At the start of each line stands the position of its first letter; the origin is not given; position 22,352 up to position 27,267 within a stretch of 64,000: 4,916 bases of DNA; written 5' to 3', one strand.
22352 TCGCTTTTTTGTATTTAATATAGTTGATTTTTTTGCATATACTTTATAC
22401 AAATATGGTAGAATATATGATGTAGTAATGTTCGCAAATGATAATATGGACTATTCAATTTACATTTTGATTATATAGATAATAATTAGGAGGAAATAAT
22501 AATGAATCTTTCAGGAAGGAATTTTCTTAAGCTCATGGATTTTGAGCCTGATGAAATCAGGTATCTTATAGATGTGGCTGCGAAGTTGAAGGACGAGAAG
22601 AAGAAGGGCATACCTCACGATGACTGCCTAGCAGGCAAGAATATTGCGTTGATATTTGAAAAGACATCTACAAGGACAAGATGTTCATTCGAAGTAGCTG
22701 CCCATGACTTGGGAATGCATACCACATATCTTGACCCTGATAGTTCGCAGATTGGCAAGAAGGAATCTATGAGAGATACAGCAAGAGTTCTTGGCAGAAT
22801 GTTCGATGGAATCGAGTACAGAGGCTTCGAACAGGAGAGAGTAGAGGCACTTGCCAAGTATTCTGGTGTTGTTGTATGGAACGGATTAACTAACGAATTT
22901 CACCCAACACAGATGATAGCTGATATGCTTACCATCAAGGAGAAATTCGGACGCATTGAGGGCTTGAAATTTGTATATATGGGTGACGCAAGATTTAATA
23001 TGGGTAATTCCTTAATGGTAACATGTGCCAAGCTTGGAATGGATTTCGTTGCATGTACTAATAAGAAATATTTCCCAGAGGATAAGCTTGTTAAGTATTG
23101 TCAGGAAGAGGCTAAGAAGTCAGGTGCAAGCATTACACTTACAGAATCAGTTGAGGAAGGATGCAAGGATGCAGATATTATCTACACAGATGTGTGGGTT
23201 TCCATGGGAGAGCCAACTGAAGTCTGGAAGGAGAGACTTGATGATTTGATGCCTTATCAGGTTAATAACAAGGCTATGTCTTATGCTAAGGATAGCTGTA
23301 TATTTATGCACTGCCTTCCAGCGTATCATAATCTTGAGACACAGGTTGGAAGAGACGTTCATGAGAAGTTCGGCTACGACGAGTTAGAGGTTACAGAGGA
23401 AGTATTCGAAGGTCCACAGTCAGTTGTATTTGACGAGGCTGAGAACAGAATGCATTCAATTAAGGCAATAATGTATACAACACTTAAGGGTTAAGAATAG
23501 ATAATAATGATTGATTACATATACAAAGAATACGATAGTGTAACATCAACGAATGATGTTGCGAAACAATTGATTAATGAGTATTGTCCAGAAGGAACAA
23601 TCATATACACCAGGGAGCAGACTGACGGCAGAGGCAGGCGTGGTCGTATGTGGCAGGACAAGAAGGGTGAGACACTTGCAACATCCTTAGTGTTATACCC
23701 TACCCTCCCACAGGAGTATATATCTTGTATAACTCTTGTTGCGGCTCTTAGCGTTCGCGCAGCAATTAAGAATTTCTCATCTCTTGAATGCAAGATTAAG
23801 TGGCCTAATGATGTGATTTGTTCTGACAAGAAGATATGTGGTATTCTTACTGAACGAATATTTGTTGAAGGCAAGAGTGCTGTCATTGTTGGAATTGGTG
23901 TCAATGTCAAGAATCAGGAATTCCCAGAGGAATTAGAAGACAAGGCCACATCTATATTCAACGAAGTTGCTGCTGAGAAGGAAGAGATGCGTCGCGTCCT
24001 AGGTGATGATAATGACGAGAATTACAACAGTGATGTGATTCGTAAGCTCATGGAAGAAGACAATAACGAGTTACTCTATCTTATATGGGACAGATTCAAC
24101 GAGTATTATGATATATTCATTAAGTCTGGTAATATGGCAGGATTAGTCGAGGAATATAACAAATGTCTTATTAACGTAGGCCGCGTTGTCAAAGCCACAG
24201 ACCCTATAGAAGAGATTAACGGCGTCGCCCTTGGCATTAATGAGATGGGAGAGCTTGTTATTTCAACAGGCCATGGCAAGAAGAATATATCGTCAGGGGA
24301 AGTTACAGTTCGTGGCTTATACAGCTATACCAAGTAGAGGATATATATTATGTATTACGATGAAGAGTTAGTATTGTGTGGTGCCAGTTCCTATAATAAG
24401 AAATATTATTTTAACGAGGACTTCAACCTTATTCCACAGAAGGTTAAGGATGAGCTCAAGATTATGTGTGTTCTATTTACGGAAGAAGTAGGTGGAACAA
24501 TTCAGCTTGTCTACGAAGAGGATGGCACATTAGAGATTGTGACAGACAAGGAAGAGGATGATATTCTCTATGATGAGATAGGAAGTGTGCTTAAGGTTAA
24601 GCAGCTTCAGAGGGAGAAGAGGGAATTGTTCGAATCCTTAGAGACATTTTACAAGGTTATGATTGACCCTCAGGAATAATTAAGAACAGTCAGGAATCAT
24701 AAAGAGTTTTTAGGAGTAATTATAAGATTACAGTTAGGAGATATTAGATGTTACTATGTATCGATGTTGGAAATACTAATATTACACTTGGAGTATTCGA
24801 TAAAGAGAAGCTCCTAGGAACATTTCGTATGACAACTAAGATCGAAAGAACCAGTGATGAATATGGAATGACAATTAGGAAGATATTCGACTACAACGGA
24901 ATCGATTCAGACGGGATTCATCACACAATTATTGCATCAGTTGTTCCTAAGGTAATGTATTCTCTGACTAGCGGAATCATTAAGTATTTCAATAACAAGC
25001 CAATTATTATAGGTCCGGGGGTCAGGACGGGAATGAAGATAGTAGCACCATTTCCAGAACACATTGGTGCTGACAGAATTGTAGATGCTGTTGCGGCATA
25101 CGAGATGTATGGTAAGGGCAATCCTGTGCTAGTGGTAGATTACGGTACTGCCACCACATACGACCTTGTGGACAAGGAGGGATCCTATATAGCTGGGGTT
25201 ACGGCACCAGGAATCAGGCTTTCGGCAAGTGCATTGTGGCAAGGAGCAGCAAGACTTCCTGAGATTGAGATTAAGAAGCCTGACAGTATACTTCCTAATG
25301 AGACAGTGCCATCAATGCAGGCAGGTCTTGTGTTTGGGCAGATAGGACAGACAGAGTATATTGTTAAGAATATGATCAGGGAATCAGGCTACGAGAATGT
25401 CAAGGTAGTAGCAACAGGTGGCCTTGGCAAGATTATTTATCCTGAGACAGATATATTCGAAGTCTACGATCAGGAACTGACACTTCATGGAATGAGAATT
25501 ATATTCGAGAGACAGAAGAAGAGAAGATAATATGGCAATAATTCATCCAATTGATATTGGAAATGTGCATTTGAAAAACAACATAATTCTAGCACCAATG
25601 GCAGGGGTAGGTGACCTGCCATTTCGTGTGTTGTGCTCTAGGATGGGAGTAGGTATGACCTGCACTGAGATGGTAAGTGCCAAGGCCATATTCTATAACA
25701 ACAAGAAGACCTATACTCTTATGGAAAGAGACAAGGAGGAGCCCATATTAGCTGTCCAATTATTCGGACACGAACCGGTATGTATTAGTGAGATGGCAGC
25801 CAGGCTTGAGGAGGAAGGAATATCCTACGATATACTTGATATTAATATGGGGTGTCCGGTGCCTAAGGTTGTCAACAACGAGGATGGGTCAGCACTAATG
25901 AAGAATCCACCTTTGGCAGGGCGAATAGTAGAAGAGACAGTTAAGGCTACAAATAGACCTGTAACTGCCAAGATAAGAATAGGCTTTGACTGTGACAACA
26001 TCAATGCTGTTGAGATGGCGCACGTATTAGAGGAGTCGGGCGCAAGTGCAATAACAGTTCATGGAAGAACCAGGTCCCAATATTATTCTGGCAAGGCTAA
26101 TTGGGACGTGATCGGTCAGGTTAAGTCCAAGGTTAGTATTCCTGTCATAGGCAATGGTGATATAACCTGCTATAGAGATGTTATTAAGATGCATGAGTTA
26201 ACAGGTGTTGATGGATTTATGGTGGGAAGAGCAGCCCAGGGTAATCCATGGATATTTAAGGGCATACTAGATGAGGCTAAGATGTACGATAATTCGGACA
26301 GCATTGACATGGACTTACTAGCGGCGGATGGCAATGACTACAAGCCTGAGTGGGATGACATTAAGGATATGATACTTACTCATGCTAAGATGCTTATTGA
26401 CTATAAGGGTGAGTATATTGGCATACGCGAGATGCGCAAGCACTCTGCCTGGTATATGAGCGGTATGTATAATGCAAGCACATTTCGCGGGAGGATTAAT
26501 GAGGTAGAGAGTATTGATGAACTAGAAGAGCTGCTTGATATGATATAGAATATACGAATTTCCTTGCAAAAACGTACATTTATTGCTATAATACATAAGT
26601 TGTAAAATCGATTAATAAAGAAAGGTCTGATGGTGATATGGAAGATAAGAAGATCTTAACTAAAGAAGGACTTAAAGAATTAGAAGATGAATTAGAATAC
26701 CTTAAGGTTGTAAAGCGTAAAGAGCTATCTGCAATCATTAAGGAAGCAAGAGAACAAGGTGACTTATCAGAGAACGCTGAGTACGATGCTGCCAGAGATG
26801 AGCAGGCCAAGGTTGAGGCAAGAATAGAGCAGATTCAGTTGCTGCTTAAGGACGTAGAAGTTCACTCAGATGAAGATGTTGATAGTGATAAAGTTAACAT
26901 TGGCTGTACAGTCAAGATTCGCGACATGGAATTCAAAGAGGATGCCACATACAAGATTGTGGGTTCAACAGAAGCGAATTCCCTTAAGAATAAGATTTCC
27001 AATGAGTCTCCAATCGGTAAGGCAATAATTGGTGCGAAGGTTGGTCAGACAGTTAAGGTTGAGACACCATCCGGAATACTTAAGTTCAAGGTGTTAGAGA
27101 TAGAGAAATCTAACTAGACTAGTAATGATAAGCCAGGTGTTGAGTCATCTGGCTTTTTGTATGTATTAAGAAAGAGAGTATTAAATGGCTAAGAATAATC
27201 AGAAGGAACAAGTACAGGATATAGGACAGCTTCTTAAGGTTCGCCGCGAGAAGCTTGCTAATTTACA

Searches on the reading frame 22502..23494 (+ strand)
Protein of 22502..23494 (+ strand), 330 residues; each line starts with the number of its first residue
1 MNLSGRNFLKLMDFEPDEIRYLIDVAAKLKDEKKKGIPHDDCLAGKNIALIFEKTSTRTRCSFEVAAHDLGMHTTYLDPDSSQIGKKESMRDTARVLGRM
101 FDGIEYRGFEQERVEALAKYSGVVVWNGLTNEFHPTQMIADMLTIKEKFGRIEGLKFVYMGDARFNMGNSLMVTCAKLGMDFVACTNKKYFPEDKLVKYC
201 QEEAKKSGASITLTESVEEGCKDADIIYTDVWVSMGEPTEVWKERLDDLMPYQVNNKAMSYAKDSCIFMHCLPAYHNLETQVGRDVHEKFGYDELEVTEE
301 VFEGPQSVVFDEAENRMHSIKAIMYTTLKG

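Call 67: search_protein_families(library=pfam, proteins=[window:22502-23494:+], max_evalue=0.000001)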
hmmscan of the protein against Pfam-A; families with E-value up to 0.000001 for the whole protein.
window:22502-23494:+ (330 aa): 2 families
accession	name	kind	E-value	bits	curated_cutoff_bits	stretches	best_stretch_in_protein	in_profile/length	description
PF00185.30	OTCace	-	1.2e-55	188.3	29.4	1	153-326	1-156/157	Aspartate/ornithine carbamoyltransferase, Asp/Orn binding domain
PF02729.26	OTCace_N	-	7e-49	166.2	29.9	1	6-147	1-148/148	Aspartate/ornithine carbamoyltransferase, carbamoyl-P binding domain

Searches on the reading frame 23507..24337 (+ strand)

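Call 67: search_protein_families(library=pfam, proteins=[window:23507-24337:+], max_evalue=0.000001)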
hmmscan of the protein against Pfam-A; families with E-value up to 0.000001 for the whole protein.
window:23507-24337:+ (276 aa): 1 family
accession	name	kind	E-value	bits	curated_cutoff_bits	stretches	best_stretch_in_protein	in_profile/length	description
PF03099.24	BPL_LplA_LipB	-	3.1e-23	82.6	21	1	11-133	4-133/133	Biotin/lipoate A/B protein ligase family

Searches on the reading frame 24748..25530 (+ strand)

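Call 67: search_protein_families(library=pfam, proteins=[window:24748-25530:+], max_evalue=0.000001)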
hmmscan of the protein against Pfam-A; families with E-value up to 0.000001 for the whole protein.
window:24748-25530:+ (260 aa): 1 family
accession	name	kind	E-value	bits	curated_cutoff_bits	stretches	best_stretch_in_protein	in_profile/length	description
PF03309.20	Pan_kinase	-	7e-67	225.7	24.7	1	2-207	1-204/205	Type III pantothenate kinase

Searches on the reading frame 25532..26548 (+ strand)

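Call 67: search_protein_families(library=pfam, proteins=[window:25532-26548:+], max_evalue=0.000001)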
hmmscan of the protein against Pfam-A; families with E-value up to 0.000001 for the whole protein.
window:25532-26548:+ (338 aa): 1 family
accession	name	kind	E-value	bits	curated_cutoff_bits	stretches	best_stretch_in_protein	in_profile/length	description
PF01207.24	Dus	-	7.5e-88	295.1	20.4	1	19-335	1-302/311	Dihydrouridine synthase (Dus)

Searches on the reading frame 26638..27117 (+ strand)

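Call 67: search_protein_families(library=pfam, proteins=[window:26638-27117:+], max_evalue=0.000001)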
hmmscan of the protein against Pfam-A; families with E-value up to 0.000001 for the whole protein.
window:26638-27117:+ (159 aa): 2 families
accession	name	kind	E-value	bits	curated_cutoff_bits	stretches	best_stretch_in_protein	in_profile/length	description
PF01272.25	GreA_GreB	-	3.3e-27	94.7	26.9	1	83-156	3-76/77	Transcription elongation factor, GreA/GreB, C-term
PF03449.20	GreA_GreB_N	-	1.5e-25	89.7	24.5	1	6-75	2-71/71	Transcription elongation factor, N-terminal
